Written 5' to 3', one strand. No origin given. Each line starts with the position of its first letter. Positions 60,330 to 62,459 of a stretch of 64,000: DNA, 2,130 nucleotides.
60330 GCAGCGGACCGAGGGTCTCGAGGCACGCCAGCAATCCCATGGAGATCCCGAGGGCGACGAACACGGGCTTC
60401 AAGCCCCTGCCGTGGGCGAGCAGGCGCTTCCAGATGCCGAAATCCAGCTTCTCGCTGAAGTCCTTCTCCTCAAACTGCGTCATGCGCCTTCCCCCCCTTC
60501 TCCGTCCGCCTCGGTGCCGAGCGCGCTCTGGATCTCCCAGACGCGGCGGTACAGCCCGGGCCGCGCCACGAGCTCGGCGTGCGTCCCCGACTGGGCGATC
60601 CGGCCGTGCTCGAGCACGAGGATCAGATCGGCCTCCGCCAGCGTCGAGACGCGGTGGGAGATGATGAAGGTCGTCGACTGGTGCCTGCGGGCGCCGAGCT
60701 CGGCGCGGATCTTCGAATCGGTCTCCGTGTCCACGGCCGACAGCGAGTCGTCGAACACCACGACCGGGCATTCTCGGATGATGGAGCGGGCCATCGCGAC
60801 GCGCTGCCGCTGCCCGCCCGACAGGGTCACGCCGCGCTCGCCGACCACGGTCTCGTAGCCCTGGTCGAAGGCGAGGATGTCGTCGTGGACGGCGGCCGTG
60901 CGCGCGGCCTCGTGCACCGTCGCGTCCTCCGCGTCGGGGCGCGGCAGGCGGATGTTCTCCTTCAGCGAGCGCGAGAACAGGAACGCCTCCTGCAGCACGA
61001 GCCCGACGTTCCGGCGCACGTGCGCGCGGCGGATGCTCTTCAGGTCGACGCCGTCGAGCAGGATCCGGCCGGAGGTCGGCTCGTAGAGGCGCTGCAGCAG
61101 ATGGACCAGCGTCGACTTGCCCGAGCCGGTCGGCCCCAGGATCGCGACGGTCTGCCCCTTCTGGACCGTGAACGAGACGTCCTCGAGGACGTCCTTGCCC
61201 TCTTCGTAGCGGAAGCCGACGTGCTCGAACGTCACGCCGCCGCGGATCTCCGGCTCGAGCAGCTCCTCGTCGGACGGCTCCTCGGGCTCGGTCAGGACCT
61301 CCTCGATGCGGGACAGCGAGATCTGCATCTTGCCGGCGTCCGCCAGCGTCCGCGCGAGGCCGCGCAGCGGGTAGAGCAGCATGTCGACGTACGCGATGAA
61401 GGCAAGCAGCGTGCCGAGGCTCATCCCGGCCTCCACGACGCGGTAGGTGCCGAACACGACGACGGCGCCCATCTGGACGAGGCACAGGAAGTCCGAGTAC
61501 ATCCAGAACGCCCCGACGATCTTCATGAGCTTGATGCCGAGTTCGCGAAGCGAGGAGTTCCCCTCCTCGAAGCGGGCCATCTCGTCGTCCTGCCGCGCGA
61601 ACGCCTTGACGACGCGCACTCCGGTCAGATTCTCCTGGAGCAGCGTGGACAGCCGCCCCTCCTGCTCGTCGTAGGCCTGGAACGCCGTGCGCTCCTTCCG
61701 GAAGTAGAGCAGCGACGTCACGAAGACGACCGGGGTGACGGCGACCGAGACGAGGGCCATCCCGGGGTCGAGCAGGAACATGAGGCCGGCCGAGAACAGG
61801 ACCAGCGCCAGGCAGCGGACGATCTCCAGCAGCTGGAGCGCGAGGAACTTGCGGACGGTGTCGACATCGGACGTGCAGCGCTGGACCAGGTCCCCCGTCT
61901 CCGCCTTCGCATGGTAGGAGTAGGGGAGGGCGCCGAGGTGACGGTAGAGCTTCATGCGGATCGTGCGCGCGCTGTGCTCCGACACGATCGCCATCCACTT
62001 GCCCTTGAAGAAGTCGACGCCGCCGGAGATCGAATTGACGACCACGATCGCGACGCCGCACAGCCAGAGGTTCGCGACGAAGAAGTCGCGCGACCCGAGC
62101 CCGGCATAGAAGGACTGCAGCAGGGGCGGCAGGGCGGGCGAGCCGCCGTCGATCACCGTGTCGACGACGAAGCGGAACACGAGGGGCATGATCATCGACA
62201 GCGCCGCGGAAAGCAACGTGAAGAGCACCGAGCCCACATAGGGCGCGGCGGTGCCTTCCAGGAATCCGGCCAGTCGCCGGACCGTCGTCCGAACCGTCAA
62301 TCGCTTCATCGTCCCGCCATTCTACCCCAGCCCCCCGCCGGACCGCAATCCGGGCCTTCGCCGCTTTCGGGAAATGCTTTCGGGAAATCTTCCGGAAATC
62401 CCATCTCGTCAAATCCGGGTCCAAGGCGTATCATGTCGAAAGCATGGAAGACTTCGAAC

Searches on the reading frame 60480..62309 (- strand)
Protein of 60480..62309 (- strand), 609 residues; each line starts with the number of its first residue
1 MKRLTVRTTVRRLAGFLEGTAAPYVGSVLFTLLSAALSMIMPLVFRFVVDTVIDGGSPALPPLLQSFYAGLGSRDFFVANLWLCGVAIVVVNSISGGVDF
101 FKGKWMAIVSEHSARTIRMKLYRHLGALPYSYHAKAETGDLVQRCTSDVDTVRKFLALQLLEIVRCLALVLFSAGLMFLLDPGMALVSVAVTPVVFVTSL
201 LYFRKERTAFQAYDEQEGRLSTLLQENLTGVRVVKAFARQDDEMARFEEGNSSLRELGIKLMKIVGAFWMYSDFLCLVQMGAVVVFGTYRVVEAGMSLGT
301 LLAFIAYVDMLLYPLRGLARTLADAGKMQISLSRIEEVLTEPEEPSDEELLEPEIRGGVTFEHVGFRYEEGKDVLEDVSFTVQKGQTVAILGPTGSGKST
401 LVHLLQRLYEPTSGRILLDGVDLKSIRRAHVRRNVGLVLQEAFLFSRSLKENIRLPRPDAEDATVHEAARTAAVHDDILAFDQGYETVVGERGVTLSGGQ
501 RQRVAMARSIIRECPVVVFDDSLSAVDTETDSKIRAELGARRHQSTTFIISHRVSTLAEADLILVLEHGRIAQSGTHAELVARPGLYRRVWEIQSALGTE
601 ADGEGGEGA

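Call 84: search_protein_families(library=pfam, proteins=[window:60480-62309:-], max_evalue=0.00001)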
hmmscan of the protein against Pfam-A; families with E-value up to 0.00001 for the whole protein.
window:60480-62309:- (609 aa): 3 families
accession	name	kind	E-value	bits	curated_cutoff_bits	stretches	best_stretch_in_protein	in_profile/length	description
PF00664.28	ABC_membrane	-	3.9e-45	155.1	28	1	27-314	4-273/274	ABC transporter transmembrane region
PF00005.33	ABC_tran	-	1.2e-31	110.6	25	1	375-522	1-135/137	ABC transporter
PF02463.25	SMC_N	-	1.1e-06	28.7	40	0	495-564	136-209/220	RecF/RecN/SMC N terminal domain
